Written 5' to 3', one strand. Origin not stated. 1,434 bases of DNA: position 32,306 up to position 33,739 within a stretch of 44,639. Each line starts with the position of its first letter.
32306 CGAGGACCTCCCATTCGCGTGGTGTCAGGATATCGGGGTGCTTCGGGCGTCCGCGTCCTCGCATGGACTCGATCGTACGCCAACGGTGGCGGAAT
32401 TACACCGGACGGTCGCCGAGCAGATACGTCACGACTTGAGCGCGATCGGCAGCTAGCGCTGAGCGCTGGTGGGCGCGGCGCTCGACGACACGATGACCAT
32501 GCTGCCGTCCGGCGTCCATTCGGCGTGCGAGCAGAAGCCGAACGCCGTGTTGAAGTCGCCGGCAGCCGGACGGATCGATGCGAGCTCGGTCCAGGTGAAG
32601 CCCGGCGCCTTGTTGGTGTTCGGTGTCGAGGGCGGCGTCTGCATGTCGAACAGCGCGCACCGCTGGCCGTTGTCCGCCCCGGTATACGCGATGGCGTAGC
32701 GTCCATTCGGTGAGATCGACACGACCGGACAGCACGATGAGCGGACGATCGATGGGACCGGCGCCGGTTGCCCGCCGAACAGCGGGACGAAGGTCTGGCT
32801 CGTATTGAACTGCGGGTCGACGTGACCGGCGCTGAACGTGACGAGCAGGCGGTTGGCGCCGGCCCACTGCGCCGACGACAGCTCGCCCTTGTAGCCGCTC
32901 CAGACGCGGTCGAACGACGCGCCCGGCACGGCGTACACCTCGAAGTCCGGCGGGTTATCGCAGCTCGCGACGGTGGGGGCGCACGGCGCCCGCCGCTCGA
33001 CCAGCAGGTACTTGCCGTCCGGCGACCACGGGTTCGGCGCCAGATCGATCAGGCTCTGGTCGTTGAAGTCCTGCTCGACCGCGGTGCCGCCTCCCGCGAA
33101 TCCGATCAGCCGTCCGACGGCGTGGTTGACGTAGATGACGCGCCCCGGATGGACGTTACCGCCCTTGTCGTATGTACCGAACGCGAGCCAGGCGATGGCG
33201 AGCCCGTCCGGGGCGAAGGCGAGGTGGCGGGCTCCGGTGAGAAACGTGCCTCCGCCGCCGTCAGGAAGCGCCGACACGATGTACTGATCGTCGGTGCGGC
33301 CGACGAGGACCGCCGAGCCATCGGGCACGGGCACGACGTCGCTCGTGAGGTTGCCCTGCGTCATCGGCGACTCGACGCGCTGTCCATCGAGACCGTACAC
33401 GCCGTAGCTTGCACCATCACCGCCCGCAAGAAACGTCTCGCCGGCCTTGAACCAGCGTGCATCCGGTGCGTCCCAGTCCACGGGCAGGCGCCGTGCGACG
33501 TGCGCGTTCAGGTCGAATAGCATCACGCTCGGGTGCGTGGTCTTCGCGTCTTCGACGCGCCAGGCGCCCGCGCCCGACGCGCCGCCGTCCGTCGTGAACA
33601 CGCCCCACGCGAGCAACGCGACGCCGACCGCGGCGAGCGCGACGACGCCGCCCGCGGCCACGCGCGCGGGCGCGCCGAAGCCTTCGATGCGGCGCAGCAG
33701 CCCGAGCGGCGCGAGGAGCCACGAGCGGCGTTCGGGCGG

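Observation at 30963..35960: Three tandem paralogues of a membrane-tethered LuxR/GerE regulator with divergent propeller-like ectodomains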

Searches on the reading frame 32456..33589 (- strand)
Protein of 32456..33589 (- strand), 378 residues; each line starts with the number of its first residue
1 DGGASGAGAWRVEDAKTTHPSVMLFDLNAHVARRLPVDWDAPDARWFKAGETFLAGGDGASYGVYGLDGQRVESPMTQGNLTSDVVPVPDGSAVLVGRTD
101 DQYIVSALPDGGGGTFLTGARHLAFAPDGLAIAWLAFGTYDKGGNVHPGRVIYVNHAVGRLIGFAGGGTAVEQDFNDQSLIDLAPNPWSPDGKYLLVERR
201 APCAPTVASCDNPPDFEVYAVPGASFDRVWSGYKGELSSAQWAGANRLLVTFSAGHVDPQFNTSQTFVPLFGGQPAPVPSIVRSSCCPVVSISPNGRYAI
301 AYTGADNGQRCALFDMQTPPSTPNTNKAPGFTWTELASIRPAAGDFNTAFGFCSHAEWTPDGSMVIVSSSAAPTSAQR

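Call 69: search_protein_families(library=pfam, proteins=[window:32456-33589:-], max_evalue=10)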
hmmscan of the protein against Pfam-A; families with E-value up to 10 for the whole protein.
window:32456-33589:- (378 aa): 2 families
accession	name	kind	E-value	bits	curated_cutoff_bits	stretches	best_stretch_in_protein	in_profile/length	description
PF07676.18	PD40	-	5.6e-05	23.4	20.9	1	188-196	16-24/38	WD40-like Beta Propeller Repeat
PF11438.13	N36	-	0.18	12.1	25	1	240-257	15-32/35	36-mer N-terminal peptide of the N protein (N36)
